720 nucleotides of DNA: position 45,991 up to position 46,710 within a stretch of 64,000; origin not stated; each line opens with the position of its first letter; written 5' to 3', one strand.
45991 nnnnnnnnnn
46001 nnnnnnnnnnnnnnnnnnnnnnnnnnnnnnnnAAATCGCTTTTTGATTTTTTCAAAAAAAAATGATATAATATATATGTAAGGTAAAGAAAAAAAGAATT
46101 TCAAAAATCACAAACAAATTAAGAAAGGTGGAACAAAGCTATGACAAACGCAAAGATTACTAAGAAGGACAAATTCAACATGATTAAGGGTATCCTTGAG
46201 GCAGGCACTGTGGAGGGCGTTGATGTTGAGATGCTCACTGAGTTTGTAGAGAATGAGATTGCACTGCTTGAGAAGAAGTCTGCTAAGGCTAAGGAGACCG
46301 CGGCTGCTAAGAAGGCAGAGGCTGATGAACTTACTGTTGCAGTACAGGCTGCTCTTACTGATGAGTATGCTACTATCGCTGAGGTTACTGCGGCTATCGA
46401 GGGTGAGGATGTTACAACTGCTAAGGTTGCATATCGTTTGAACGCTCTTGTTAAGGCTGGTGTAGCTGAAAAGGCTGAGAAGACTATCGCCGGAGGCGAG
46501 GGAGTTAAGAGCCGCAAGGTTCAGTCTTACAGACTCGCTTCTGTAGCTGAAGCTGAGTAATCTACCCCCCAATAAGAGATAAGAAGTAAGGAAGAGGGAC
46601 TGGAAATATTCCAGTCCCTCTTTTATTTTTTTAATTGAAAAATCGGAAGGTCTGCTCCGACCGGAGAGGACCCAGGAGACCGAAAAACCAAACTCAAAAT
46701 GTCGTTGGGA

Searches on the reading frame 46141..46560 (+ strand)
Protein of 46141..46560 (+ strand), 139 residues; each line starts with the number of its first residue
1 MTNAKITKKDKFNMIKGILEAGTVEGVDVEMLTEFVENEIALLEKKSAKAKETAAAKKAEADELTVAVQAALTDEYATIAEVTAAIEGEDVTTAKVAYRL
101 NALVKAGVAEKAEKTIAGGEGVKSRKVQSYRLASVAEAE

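Call 6: search_protein_families(library=pfam, proteins=[window:46141-46560:+], max_evalue=1)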
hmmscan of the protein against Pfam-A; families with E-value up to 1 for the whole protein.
window:46141-46560:+ (139 aa): 3 families
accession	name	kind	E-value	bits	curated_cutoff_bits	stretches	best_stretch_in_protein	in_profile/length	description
PF02590.22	SPOUT_MTase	-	0.024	15.1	27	1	31-128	26-115/154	Predicted SPOUT methyltransferase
PF12840.13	HTH_20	-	0.041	14.3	27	1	70-110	11-49/51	Helix-turn-helix domain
PF11149.13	DUF2924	-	0.086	13.6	31.2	1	62-119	5-62/135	Protein of unknown function (DUF2924)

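Call 15: search_protein_families(library=phrogs, proteins=[window:46141-46560:+], max_evalue=0.01)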
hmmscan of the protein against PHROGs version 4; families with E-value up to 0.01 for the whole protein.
window:46141-46560:+ (139 aa): 1 family
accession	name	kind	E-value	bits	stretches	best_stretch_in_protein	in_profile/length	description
phrog_23959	-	unknown function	0.0019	19.6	0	5-40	5-40/71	-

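Call 39: search_protein_families(library=ncbifam, proteins=[window:46141-46560:+], max_evalue=1)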
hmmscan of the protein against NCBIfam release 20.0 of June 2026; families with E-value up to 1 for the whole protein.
window:46141-46560:+ (139 aa): 3 families
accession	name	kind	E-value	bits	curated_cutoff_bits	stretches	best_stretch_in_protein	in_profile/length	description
NF052391.1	endpepPepOLacoc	equivalog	0.02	13.6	1000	1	30-116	158-243/627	endopeptidase PepO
TIGR04041.1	activase_YjjW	hypoth_equivalog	0.075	12.4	250.2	1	28-115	166-250/276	YjjW family glycine radical enzyme activase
NF041260.1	actino_IHF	equivalog_domain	0.2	12.2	60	1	47-128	6-87/102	integration host factor, actinobacterial type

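Call 76: find_homologous_proteins(query=window:46141-46560:+)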
Query window:46141-46560:+ (139 aa): 364 proteins with E <= 0.001 among 537 candidates; the best 120 are listed.
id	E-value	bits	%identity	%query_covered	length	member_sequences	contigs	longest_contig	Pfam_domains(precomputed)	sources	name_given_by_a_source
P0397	1.4e-72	259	100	100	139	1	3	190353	-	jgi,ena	jgi:23S rRNA pseudoU1915 N3-methylase RlmH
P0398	5.0e-72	257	99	100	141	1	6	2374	-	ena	-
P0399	6.6e-72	257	99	100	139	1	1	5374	-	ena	-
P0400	8.4e-72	256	99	100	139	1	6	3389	-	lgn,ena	-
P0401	1.0e-71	256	98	100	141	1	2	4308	-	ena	-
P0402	5.1e-64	231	90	96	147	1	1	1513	-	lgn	-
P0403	1.5e-62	227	86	100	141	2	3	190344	-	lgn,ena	-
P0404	2.1e-62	226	87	96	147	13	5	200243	-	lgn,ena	-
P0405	7.3e-62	224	85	100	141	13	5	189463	-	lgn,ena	-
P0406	5.3e-60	218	84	97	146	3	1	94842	-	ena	-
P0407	2.9e-59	216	80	100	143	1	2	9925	-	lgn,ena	-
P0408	1.9e-58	213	83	98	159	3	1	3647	-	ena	-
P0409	1.9e-56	207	79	100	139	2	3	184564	-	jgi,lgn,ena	jgi:hypothetical protein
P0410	2.2e-54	200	81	100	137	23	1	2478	-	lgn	-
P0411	3.3e-54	200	81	100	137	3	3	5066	-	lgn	-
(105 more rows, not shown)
